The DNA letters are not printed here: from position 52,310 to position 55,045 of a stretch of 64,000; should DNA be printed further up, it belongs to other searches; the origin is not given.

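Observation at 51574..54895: Chimeric redox enzyme: xanthine-oxidase-family FAD and [2Fe-2S] modules wired to a DMSO-reductase-family (bis-MGD) catalytic subunit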

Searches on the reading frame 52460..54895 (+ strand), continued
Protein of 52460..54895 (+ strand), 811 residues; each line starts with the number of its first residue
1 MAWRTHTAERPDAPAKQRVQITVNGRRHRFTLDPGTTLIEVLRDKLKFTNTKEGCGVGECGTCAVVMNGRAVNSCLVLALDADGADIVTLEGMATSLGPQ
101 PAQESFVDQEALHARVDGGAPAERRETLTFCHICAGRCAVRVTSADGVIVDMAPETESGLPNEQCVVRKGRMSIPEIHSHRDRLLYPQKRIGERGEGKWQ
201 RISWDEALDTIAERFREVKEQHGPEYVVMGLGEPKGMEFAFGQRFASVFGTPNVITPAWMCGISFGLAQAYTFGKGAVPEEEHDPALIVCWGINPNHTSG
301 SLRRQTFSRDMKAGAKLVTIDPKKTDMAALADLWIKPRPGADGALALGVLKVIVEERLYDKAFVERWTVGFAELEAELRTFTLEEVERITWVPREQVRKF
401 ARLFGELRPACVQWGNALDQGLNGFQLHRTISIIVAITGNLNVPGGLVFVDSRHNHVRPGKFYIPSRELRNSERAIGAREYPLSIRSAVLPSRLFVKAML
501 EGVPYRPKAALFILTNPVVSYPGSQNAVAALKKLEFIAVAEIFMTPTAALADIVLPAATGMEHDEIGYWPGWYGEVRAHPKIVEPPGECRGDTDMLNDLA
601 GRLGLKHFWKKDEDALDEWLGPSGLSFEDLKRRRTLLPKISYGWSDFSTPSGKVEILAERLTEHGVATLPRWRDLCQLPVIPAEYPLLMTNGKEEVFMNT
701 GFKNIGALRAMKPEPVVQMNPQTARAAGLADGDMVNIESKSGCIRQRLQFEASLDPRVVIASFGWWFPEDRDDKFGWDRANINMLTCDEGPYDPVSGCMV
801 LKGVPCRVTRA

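Call 14: find_encoding_contigs(protein=P0066, flank=8000, max_places=1)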
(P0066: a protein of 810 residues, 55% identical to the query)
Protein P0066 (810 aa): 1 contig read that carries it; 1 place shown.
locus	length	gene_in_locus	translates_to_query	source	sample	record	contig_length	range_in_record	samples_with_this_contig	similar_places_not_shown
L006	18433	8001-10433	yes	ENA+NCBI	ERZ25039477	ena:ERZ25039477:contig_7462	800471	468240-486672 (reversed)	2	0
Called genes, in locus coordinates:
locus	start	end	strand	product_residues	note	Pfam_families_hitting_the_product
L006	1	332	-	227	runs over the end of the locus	PF00484:Pro_CA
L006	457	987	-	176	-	PF00839:Cys_rich_FGFR (faint)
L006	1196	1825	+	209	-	PF14023:Bestrophin-like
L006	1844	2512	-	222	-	PF11769:DUF3313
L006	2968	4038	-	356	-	PF13490:zf-HC2, PF10039:DUF2275 (weak)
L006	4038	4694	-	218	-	PF07638:Sigma70_ECF, PF04542:Sigma70_r2, PF08281:Sigma70_r4_2, PF04545:Sigma70_r4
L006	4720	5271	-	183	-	PF01323:DSBA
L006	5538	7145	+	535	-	PF00501:AMP-binding, PF13193:AMP-binding_C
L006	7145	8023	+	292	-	PF00941:FAD_binding_5, PF03450:CO_deh_flav_C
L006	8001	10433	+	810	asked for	PF00111:Fer2 (weak), PF00384:Molybdopterin, PF01568:Molydop_binding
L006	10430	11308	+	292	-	PF04909:Amidohydro_2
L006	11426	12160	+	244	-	PF00005:ABC_tran, PF13304:AAA_21 (faint), PF12399:BCA_ABC_TP_C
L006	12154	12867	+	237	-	PF00005:ABC_tran, PF13555:AAA_29 (faint), PF13304:AAA_21 (faint)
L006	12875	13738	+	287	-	PF02653:BPD_transp_2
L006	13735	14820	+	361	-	PF02653:BPD_transp_2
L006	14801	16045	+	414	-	PF13458:Peripla_BP_6, PF13433:Peripla_BP_5, PF01094:ANF_receptor, PF13433:Peripla_BP_5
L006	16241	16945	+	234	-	PF13433:Peripla_BP_5, PF13458:Peripla_BP_6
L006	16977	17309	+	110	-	PF13458:Peripla_BP_6 (weak)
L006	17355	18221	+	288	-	PF02653:BPD_transp_2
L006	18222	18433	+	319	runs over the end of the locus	PF02653:BPD_transp_2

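Call 19: find_encoding_contigs(protein=P0089, flank=6000, max_places=1)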
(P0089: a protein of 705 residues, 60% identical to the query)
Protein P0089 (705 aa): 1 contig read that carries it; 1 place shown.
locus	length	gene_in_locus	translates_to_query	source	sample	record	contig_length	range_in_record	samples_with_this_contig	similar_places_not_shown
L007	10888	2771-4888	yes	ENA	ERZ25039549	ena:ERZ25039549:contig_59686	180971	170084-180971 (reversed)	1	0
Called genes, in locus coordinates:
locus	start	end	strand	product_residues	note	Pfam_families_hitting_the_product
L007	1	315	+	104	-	?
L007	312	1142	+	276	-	PF00501:AMP-binding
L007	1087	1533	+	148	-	PF13193:AMP-binding_C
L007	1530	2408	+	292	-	PF00941:FAD_binding_5, PF03450:CO_deh_flav_C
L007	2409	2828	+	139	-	PF00111:Fer2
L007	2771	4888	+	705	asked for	PF00384:Molybdopterin, PF01568:Molydop_binding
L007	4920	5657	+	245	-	PF13242:Hydrolase_like (faint)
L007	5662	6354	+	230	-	-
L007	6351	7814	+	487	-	PF20695:UbiD_N, PF01977:UbiD, PF20696:UbiD_C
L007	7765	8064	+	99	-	-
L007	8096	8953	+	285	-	-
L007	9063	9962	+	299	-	PF00941:FAD_binding_5, PF03450:CO_deh_flav_C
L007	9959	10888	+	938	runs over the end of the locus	PF00111:Fer2 (weak), PF01799:Fer2_2, PF01315:Ald_Xan_dh_C, PF02738:MoCoBD_1, PF20256:MoCoBD_2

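Call 20: find_related_loci(query=A1, collection=genome_contigs, flank=10000)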
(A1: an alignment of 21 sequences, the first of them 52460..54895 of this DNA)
Query A1 (811 aa) in genome_contigs; peptide patterns used: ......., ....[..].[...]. (x = any residue, [..] = any of these).
312 stretches matched a pattern; 200 encode a relative of the query (tblastn E <= 1e-3); the best 80 are kept; 80 distinct loci.
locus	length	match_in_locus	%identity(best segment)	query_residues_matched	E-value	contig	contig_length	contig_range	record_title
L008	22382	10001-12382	60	17-811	0e+0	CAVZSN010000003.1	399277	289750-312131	MAG: uncultured Actinomycetota bacterium isolate MFD00709.bin.2.159 genome assembly, contig: contig_132793, whole genome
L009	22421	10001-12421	61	4-811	0e+0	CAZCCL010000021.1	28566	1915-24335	MAG TPA_asm: uncultured Gaiellales bacterium isolate SRP185410_co2_381 genome assembly, contig: NODE_1745_length_28566_c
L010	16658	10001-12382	60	15-810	0e+0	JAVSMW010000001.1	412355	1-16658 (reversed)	MAG: Thermincola sp. isolate NRBC_bin_10V2 Thermincola_NRBC_Contig_01, whole genome shotgun sequence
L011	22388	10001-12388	61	15-811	0e+0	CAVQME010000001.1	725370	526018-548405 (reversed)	MAG: uncultured Actinomycetes bacterium isolate MFD00032.bin.1.257 genome assembly, contig: contig_14562, whole genome s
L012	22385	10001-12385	58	17-811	0e+0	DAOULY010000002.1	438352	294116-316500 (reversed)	MAG TPA_asm: Dehalococcoidia bacterium isolate W31_65 k127_550329, whole genome shotgun sequence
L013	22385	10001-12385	56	16-811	0e+0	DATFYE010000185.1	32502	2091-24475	MAG TPA_asm: Syntrophorhabdales bacterium isolate SMAG_U9535 k141_1056897, whole genome shotgun sequence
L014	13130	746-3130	56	16-811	0e+0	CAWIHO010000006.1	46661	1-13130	MAG: uncultured delta proteobacterium isolate MFD03726.bin.2.118 genome assembly, contig: contig_111301, whole genome sh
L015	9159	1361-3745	55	16-811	0e+0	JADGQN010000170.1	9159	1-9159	MAG: Syntrophobacterales bacterium isolate Chersky.21_67 contig-100_4135, whole genome shotgun sequence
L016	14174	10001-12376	56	16-808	0e+0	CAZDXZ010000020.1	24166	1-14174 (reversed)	MAG TPA_asm: uncultured Dehalococcoidales bacterium isolate SRP098346_co1_76 genome assembly, contig: NODE_1769_length_2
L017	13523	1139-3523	55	16-811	0e+0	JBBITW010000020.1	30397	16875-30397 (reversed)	MAG: Deltaproteobacteria bacterium isolate RSS170216_bin_405 NODE_1726_length_30397_cov_5.973700, whole genome shotgun s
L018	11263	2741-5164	69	5-811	0e+0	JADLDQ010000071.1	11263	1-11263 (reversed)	MAG: Burkholderiales bacterium isolate SJ282 c_000000266168, whole genome shotgun sequence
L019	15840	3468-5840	53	17-808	0e+0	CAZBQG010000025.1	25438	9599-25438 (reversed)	MAG TPA_asm: uncultured Rhodospirillaceae bacterium isolate SRP308112_co1_303 genome assembly, contig: NODE_2741_length_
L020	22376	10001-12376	53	16-808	0e+0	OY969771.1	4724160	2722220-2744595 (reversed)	MAG: uncultured Alphaproteobacteria bacterium isolate MFD03726.bin.c.7 genome assembly, chromosome: 1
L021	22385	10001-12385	62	17-811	0e+0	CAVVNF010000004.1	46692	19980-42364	MAG: uncultured Thermoleophilia bacterium isolate MFD03726.bin.2.78 genome assembly, contig: contig_108437, whole genome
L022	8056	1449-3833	53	16-808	0e+0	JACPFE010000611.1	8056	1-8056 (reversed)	MAG: Deltaproteobacteria bacterium isolate NC_groundwater_353_Ag_B-0.1um_57_11 GD18-4_B1_scaffold_1613443, whole genome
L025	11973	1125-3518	52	16-811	0e+0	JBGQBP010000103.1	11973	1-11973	MAG: Candidatus Binatia bacterium isolate OBJ2_061818_110_61 k141_500001_length_11973_cov_36.5491, whole genome shotgun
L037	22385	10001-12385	52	16-808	0e+0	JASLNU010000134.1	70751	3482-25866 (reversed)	MAG: Rhodospirillales bacterium isolate Arabian11_MAG_19 c_000001767211, whole genome shotgun sequence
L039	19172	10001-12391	51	17-811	0e+0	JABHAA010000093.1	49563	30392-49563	MAG: Rhodospirillaceae bacterium isolate SI036_bin45 k141_65081, whole genome shotgun sequence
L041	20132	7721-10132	53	12-809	0e+0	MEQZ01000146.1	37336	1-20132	MAG: Betaproteobacteria bacterium RIFCSPLOWO2_02_FULL_65_20 rifcsplowo2_02_scaffold_3177, whole genome shotgun sequence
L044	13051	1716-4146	57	2-811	0e+0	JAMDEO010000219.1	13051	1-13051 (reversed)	MAG: Actinomycetota bacterium isolate FK_Sedi_B_Bin.10 NODE_18816_length_13051_cov_1.4509, whole genome shotgun sequence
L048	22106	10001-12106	45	115-810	0e+0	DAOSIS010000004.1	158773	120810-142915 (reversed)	MAG TPA_asm: Syntrophales bacterium isolate AMR_MDS_1695 NODE_76_length_158773_cov_8.932232, whole genome shotgun sequen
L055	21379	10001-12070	43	129-811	4e-175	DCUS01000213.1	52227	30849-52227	MAG TPA_asm: Syntrophaceae bacterium UBA2208 UBA2208_contig_39549, whole genome shotgun sequence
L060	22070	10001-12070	42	129-811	2e-171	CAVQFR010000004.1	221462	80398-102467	MAG: uncultured delta proteobacterium isolate MFD05942.bin.3.282 genome assembly, contig: contig_12483, whole genome sho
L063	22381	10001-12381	59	15-808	0e+0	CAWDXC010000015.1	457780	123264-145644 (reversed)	MAG: uncultured Actinomycetes bacterium isolate MFD05942.bin.1.358 genome assembly, contig: contig_40176, whole genome s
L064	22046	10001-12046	42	136-811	2e-171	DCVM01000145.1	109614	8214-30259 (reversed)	MAG TPA_asm: Syntrophaceae bacterium UBA2188 UBA2188_contig_2465, whole genome shotgun sequence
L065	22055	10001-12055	42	129-811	5e-171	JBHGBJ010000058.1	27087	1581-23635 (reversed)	MAG: Thermodesulfobacteriota bacterium isolate SBS.BIN.12 SBSBIN12_contig_58, whole genome shotgun sequence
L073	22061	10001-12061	43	129-811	2e-166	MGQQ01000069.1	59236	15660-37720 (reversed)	MAG: Deltaproteobacteria bacterium RBG_16_49_23 RBG_16_scaffold_2534, whole genome shotgun sequence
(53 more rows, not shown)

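Call 28: search_protein_families(library=pfam, proteins=[L017:8195-8950:+, L064:12245-13399:+, L073:9374-9832:-, L065:13756-14427:+, L037:14351-15571:-, L060:2710-3777:-, L055:13459-13914:+, L025:3550-4365:+, L039:15657-16688:-, L063:13430-15097:+], max_evalue=0.001)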
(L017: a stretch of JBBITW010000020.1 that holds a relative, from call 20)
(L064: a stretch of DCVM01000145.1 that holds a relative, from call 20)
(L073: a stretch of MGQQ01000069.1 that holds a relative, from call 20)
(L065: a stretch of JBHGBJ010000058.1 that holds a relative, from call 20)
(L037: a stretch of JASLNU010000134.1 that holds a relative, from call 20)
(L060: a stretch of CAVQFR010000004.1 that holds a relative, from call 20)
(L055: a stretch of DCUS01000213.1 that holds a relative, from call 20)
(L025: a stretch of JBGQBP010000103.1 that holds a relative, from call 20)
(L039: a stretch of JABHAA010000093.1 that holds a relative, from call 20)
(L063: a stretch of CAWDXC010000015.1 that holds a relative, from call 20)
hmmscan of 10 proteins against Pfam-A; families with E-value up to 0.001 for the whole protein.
L017:8195-8950:+ (251 aa): 6 families
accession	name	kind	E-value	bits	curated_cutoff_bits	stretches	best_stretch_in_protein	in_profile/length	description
PF00005.33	ABC_tran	-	8.9e-28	98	25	1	22-179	1-137/137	ABC transporter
PF12399.14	BCA_ABC_TP_C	-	4.2e-10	39.5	25.5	1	226-250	1-25/27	Branched-chain amino acid ATP-binding cassette transporter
PF13304.12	AAA_21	-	2.2e-07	31.7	27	0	36-53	2-19/304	AAA domain, putative AbiEii toxin, Type IV TA system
PF13476.12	AAA_23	-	2.6e-05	25.4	27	1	14-54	5-40/201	AAA domain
PF02463.25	SMC_N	-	5e-05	23.3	40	0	29-53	20-44/220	RecF/RecN/SMC N terminal domain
PF01926.29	MMR_HSR1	-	0.00059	20.4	21.9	0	35-92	1-52/113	50S ribosome-binding GTPase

L064:12245-13399:+ (384 aa): 2 families
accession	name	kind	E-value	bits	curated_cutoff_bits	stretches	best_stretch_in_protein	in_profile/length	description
PF01520.23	Amidase_3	-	7.8e-49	166.5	27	1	160-379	1-173/174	N-acetylmuramoyl-L-alanine amidase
PF11741.13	AMIN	-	8.9e-14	51.8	20.5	1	33-133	1-101/101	AMIN domain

L073:9374-9832:- (152 aa): 4 families
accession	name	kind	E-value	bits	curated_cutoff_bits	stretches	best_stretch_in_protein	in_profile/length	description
PF00210.30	Ferritin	-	7.1e-28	97.8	24.5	1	6-140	1-140/142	Ferritin-like domain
PF02915.23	Rubrerythrin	-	4.1e-07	30.9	22.8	1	7-134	1-135/137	Rubrerythrin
PF12902.13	Ferritin-like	-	8.8e-07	29.5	22.3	1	9-146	1-135/221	Ferritin-like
PF03232.19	COQ7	-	2.3e-05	24.5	23.5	0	83-135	5-55/169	Ubiquinone biosynthesis protein COQ7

L065:13756-14427:+ (223 aa): 1 family
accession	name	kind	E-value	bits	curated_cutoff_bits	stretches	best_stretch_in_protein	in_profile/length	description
PF01891.21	CbiM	-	1.5e-60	205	23.1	1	2-206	1-205/205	Cobalt uptake substrate-specific transmembrane region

L037:14351-15571:- (406 aa): 4 families
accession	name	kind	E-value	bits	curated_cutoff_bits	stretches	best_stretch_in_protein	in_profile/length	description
PF00441.29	Acyl-CoA_dh_1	-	1e-28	100.8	22.4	1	252-398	1-144/150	Acyl-CoA dehydrogenase, C-terminal domain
PF02771.21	Acyl-CoA_dh_N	-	2e-20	73.7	22.9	1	20-130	2-109/113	Acyl-CoA dehydrogenase, N-terminal domain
PF02770.24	Acyl-CoA_dh_M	-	3.4e-20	72.4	33.3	1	139-240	1-97/97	Acyl-CoA dehydrogenase, middle domain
PF08028.16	Acyl-CoA_dh_2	-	5.5e-14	53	22.7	1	269-384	3-125/134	Acyl-CoA dehydrogenase, C-terminal domain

L060:2710-3777:- (355 aa): 2 families
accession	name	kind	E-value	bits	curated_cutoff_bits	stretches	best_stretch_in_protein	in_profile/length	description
PF13478.12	XdhC_C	-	8.4e-45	152.8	29.7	1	203-345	1-125/125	XdhC Rossmann domain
PF02625.21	XdhC_CoxI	-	1e-34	118.7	24.3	2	12-77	2-67/68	XdhC and CoxI family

L055:13459-13914:+ (151 aa): 1 family
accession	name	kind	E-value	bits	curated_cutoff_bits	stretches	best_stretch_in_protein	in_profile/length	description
PF12953.12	DUF3842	-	5.2e-53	179.3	28.5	1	17-144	2-129/130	Domain of unknown function (DUF3842)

L025:3550-4365:+ (271 aa): 2 families
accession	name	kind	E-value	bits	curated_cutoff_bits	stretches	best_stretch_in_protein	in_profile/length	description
PF00378.25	ECH_1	-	1.5e-51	175.6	27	1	9-259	1-245/251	Enoyl-CoA hydratase/isomerase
PF16113.10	ECH_2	-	6e-34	118.5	27.2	1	15-221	2-207/335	Enoyl-CoA hydratase/isomerase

L039:15657-16688:- (343 aa): 3 families
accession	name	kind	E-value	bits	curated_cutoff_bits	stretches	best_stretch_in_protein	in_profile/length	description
PF00107.32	ADH_zinc_N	-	7.4e-26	91.1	31.8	1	178-305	1-128/129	Zinc-binding dehydrogenase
PF08240.17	ADH_N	-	2e-17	63.7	23.5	1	27-133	4-103/104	Alcohol dehydrogenase GroES-like domain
PF13602.12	ADH_zinc_N_2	-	1.6e-12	48.9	27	1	211-337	2-131/134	Zinc-binding dehydrogenase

L063:13430-15097:+ (555 aa): 1 family
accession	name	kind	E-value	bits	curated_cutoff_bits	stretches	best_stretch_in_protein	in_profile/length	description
PF00391.29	PEP-utilizers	-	1.6e-21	76.1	23.1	1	477-548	1-72/72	PEP-utilising enzyme, mobile domain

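Call 34: find_encoding_contigs(protein=P0022, flank=10000, max_places=1)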
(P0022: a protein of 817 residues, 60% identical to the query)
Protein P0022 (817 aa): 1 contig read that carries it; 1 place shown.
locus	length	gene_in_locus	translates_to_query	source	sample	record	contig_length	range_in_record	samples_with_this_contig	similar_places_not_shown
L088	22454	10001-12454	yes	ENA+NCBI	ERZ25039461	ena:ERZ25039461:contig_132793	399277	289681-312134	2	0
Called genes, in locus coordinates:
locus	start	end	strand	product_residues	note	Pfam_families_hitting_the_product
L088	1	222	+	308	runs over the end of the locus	PF01314:AFOR_C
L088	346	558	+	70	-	-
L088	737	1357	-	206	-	PF13549:ATP-grasp_5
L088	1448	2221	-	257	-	-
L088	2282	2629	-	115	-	-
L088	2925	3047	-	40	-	-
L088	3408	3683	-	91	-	-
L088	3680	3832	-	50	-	-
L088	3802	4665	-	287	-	-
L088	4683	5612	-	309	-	PF01326:PPDK_N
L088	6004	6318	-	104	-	-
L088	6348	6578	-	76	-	PF01614:IclR_C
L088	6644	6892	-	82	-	PF01614:IclR_C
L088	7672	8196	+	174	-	PF00501:AMP-binding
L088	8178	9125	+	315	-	PF00501:AMP-binding, PF13193:AMP-binding_C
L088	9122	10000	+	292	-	PF00941:FAD_binding_5, PF03450:CO_deh_flav_C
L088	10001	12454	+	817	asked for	PF00111:Fer2 (weak), PF00384:Molybdopterin, PF01568:Molydop_binding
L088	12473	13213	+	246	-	PF00702:Hydrolase (weak), PF13242:Hydrolase_like (faint), PF13419:HAD_2 (faint)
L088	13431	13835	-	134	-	-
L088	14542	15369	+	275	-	PF01977:UbiD, PF20696:UbiD_C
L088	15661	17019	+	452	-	PF13458:Peripla_BP_6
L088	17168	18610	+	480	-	PF00890:FAD_binding_2, PF01266:DAO, PF01494:FAD_binding_3 (faint), PF01946:Thi4 (weak), PF03486:HI0933_like (faint), PF07992:Pyr_redox_2 (weak), PF12831:FAD_oxidored, PF13450:NAD_binding_8 (weak)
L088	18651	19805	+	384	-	PF06050:HGD-D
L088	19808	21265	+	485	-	PF06050:HGD-D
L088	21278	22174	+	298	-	PF01869:BcrAD_BadFG, PF02782:FGGY_C (weak)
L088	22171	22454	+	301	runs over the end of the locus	PF00294:PfkB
